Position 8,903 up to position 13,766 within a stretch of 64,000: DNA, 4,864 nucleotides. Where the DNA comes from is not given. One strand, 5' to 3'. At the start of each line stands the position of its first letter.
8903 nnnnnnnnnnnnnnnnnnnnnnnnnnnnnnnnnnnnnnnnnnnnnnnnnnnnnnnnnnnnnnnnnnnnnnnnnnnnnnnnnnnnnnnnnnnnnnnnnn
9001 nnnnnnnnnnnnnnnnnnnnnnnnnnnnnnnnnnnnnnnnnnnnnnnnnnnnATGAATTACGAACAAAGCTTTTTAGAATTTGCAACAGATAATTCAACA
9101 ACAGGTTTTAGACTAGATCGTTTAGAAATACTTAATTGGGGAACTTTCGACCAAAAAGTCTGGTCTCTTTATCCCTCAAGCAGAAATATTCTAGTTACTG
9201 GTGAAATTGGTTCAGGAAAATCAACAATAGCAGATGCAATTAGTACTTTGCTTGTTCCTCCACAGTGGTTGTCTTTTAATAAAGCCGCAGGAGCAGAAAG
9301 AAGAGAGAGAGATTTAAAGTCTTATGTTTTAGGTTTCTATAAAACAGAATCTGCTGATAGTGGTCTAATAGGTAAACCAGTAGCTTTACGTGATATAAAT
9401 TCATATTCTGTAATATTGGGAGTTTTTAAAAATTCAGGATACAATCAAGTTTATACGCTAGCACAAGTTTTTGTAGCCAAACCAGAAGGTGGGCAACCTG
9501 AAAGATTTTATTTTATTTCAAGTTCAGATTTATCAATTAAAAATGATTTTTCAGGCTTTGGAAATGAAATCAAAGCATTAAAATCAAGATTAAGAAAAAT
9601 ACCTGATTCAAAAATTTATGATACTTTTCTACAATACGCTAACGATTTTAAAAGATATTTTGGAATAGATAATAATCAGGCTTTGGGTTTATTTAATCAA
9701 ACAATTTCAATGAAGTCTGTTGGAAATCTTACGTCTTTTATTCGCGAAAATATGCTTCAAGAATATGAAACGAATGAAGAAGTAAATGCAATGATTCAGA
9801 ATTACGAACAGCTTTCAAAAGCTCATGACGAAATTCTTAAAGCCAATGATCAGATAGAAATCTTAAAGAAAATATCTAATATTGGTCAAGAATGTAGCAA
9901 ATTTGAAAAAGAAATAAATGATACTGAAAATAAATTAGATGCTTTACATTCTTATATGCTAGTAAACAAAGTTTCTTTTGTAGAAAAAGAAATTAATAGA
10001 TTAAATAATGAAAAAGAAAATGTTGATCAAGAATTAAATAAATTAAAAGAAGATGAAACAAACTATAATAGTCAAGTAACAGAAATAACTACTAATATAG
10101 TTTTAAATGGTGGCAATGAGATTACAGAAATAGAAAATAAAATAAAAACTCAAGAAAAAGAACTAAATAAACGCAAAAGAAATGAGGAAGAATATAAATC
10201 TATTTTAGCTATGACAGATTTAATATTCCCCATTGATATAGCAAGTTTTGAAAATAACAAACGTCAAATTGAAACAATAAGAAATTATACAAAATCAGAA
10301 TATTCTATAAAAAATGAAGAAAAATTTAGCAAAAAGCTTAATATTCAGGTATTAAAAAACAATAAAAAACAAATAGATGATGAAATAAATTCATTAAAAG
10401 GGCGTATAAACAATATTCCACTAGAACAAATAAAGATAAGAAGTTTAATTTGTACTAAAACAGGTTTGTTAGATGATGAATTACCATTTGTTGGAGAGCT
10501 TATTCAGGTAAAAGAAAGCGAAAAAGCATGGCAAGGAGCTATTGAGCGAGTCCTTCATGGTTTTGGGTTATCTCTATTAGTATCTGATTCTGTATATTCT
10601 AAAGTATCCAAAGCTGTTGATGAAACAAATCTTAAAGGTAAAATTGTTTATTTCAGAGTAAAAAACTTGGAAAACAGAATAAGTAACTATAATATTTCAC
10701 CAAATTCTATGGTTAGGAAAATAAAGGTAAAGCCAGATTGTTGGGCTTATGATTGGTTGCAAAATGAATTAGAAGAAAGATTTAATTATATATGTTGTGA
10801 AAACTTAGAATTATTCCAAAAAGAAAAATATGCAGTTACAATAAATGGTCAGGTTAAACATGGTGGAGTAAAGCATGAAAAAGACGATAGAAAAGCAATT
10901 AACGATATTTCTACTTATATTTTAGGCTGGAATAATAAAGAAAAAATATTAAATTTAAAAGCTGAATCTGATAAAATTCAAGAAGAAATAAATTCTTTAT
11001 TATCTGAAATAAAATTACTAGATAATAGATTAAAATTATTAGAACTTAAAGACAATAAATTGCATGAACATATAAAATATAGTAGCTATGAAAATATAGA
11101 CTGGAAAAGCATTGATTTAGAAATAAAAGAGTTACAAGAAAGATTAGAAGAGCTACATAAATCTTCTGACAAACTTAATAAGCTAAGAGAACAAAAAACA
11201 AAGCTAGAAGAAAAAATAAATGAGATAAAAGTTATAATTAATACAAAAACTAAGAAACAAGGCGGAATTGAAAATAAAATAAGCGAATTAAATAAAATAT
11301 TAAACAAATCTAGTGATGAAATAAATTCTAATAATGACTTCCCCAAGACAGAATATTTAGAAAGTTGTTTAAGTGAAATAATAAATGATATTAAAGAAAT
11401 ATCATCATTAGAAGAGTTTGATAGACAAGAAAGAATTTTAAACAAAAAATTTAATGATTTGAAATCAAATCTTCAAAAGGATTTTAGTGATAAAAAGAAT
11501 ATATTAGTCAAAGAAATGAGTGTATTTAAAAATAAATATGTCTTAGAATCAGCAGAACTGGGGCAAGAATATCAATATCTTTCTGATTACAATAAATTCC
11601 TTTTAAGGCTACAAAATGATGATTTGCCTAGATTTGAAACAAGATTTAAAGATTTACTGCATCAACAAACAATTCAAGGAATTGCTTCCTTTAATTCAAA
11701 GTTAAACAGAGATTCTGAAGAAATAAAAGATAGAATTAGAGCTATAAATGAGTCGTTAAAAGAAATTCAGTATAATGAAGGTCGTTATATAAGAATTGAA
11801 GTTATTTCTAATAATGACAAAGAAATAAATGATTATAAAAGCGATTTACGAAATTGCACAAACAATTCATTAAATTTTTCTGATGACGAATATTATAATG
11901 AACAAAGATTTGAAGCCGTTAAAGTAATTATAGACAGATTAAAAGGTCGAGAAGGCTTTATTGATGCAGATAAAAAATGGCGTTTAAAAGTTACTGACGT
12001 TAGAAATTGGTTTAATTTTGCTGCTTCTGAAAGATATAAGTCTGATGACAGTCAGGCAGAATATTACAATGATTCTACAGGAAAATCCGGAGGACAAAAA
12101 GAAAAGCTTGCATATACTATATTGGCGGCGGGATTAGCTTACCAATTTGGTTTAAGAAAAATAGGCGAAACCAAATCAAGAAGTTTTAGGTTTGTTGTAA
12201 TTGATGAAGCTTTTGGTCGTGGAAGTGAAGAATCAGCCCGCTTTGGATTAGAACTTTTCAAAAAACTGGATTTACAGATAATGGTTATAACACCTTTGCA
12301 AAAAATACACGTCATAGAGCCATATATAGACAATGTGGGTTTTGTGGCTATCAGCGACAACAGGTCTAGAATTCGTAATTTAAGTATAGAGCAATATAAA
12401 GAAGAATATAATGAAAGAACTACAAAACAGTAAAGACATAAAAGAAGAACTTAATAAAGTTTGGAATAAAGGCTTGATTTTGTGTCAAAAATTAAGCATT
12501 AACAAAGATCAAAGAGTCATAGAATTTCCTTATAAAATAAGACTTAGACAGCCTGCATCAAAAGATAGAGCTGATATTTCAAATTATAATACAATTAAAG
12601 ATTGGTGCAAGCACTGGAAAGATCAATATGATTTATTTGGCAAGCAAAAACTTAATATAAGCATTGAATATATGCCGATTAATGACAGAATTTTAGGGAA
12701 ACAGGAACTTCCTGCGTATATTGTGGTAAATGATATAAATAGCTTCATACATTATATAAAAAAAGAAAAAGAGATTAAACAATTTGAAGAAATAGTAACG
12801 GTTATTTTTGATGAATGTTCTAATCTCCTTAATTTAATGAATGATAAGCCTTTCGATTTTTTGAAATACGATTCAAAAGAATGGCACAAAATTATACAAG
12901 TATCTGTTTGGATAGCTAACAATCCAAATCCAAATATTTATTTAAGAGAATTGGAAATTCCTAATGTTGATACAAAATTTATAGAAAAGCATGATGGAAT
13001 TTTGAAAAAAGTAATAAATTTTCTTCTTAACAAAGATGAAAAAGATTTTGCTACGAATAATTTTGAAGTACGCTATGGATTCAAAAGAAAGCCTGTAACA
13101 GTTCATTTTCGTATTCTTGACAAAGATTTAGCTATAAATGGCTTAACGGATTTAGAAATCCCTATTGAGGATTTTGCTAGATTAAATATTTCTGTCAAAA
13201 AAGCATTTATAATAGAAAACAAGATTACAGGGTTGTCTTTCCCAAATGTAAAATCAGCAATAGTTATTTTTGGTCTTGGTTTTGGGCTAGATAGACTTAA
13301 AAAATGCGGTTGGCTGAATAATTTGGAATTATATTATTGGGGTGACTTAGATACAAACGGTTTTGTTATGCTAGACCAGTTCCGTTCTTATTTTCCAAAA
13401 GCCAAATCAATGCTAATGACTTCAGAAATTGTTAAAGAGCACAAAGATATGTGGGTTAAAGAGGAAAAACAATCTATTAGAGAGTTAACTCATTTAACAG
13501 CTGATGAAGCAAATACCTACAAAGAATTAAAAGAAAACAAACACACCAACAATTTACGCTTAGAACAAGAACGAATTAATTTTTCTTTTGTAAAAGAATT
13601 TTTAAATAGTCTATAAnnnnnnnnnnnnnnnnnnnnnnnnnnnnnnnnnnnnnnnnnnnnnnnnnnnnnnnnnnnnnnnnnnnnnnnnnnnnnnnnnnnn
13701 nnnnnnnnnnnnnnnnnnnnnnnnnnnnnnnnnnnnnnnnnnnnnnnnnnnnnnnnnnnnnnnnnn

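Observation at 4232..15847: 184-bp perfect direct repeat brackets an 11.4-kb defence/accessory segment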

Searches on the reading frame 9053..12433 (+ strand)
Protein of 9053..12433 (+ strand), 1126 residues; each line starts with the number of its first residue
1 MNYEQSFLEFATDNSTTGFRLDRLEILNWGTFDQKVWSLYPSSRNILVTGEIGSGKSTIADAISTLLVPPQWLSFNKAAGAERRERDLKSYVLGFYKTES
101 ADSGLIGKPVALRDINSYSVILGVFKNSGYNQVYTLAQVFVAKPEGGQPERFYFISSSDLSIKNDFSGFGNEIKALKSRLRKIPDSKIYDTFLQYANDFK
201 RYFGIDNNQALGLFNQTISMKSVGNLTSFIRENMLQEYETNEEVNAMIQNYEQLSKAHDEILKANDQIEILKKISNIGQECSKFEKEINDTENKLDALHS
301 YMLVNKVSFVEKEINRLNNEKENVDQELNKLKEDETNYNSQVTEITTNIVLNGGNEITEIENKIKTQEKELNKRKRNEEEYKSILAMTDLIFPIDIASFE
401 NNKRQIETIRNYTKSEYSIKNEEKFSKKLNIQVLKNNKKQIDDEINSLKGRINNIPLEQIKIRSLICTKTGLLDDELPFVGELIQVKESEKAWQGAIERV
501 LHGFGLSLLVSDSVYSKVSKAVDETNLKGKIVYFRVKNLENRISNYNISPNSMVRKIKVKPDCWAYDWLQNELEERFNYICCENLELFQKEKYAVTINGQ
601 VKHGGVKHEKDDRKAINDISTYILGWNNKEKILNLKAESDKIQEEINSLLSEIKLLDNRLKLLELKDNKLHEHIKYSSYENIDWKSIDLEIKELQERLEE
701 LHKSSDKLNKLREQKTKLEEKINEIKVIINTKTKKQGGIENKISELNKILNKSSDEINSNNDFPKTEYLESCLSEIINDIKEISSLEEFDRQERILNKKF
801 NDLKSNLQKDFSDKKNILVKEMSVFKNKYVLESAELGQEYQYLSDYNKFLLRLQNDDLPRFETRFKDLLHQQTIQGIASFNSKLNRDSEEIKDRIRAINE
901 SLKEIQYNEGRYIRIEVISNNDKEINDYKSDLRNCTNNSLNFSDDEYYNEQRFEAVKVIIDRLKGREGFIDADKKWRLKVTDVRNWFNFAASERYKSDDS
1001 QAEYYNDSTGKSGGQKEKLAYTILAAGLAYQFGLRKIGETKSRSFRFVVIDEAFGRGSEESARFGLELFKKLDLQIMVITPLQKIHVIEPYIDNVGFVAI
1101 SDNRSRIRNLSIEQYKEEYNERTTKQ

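Call 7: search_protein_families(library=pfam, proteins=[window:9053-12433:+], max_evalue=0.01)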
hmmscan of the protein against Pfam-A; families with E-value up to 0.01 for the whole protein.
window:9053-12433:+ (1126 aa): 4 families
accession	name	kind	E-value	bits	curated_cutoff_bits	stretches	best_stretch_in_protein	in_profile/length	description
PF13558.12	SbcC_Walker_B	-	5.8e-22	78.2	27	1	979-1070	2-89/90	SbcC/RAD50-like, Walker B motif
PF13555.12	AAA_29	-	1.2e-21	76.7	27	1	21-81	1-60/61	P-loop containing region of AAA domain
PF13476.12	AAA_23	-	9.7e-08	33.3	27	1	23-295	1-200/201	AAA domain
PF13514.12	AAA_27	-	0.0026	17.8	22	0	20-67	2-50/206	AAA domain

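Call 44: search_protein_families(library=padloc, proteins=[window:9053-12433:+], max_evalue=0.001)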
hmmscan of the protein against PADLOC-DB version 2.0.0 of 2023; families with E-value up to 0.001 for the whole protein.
window:9053-12433:+ (1126 aa): 14 families
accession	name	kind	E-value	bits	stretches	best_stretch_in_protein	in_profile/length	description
PDLC00512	JetC1|JetC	-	0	1286.2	1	5-1123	4-1121/1123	DUF3584 domain; MukB-like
PDLC00518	JetC1|JetC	-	1.9e-242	805.5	1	17-1119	14-1106/1112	DUF3584 domain; MukB-like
PDLC00511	JetC1|JetC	-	2.9e-148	493.7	1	15-1123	12-1097/1108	DUF3584 domain; MukB-like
PDLC00517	JetC1|JetC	-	6.6e-112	373.7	1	13-1099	14-1099/1119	DUF3584 domain; MukB-like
PDLC00514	JetC1|JetC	-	2.3e-93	311.9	1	14-1104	3-1085/1117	DUF3584 domain; MukB-like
PDLC00519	JetC1|JetC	-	4.3e-78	261.6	2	398-1118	396-1093/1097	DUF3584 domain; MukB-like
PDLC00509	JetC1|JetC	-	5.6e-57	191.6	1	22-1111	16-1133/1158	DUF3584 domain; MukB-like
PDLC00505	JetC1|JetC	-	1.6e-40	137.1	1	21-1117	9-1107/1118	DUF3584 domain; MukB-like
PDLC00507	JetC1|JetC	-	3.5e-23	80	3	20-95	2-83/1215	DUF3584 domain; MukB-like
PDLC00508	JetC1|JetC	-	2e-19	67.3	1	214-1107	193-1095/1106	DUF3584 domain; MukB-like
PDLC00504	JetC1|JetC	-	7.2e-13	45.5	2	21-95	4-80/1144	DUF3584 domain; MukB-like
PDLC03859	LmuB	-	2e-12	45.1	3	21-343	5-300/611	-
PDLC00506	JetC1|JetC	-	2.8e-09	33.6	1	20-454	3-443/1149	DUF3584 domain; MukB-like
PDLC00553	JetC2|JetC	-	4.8e-08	29.4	1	883-1077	1124-1308/1361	DUF3584 domain; MukB-like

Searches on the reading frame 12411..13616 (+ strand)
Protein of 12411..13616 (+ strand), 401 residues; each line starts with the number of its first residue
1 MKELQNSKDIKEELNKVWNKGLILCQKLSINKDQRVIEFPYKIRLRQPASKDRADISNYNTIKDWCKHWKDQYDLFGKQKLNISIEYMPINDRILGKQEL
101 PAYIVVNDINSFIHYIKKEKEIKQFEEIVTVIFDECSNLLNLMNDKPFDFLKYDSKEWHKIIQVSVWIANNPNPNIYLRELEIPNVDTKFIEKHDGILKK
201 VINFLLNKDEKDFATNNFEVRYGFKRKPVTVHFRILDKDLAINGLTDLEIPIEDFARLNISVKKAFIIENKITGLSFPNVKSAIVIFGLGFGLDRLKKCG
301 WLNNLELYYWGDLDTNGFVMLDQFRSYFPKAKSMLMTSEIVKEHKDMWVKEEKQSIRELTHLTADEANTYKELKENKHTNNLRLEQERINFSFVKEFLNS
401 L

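Call 7: search_protein_families(library=pfam, proteins=[window:12411-13616:+], max_evalue=0.01)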
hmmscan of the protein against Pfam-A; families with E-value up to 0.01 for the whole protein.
window:12411-13616:+ (401 aa): 2 families
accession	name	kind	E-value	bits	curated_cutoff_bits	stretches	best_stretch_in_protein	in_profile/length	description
PF09983.15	JetD_C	-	1.7e-52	177.8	22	1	223-396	1-177/179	Wadjet protein JetD, C-terminal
PF11795.13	DUF3322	-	7.2e-32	111.4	22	1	8-202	2-189/190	Uncharacterized protein conserved in bacteria N-term (DUF3322)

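Call 44: search_protein_families(library=padloc, proteins=[window:12411-13616:+], max_evalue=0.001)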
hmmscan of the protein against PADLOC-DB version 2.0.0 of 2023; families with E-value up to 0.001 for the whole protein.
window:12411-13616:+ (401 aa): 9 families
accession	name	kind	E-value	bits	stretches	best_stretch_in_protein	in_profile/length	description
PDLC00530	JetD1|JetD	-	1.8e-117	390.9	1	3-400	4-385/391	DUF2220; DUF3322; DUF2399 domain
PDLC00522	JetD1|JetD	-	4.4e-93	310.4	1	37-400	27-378/382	DUF2220; DUF3322; DUF2399 domain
PDLC00523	JetD1|JetD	-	9.5e-49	164.4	1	16-399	21-391/398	DUF2220; DUF3322; DUF2399 domain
PDLC00520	JetD1|JetD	-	2.1e-32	110.6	1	38-392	31-376/398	DUF2220; DUF3322; DUF2399 domain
PDLC00532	JetD1|JetD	-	3e-28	96.7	1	6-398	3-375/383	DUF2220; DUF3322; DUF2399 domain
PDLC00533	JetD1|JetD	-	1.9e-12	44.9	1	252-390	257-406/409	DUF2220; DUF3322; DUF2399 domain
PDLC00591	JetD3|JetD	-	5.6e-06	23.9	1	302-395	248-347/350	DUF2239; DUF2220 domain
PDLC00525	JetD1|JetD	-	7.4e-06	23.1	1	305-364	325-384/412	DUF2220; DUF3322; DUF2399 domain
PDLC00527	JetD1|JetD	-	6.8e-05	20.1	1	299-332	285-321/387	DUF2220; DUF3322; DUF2399 domain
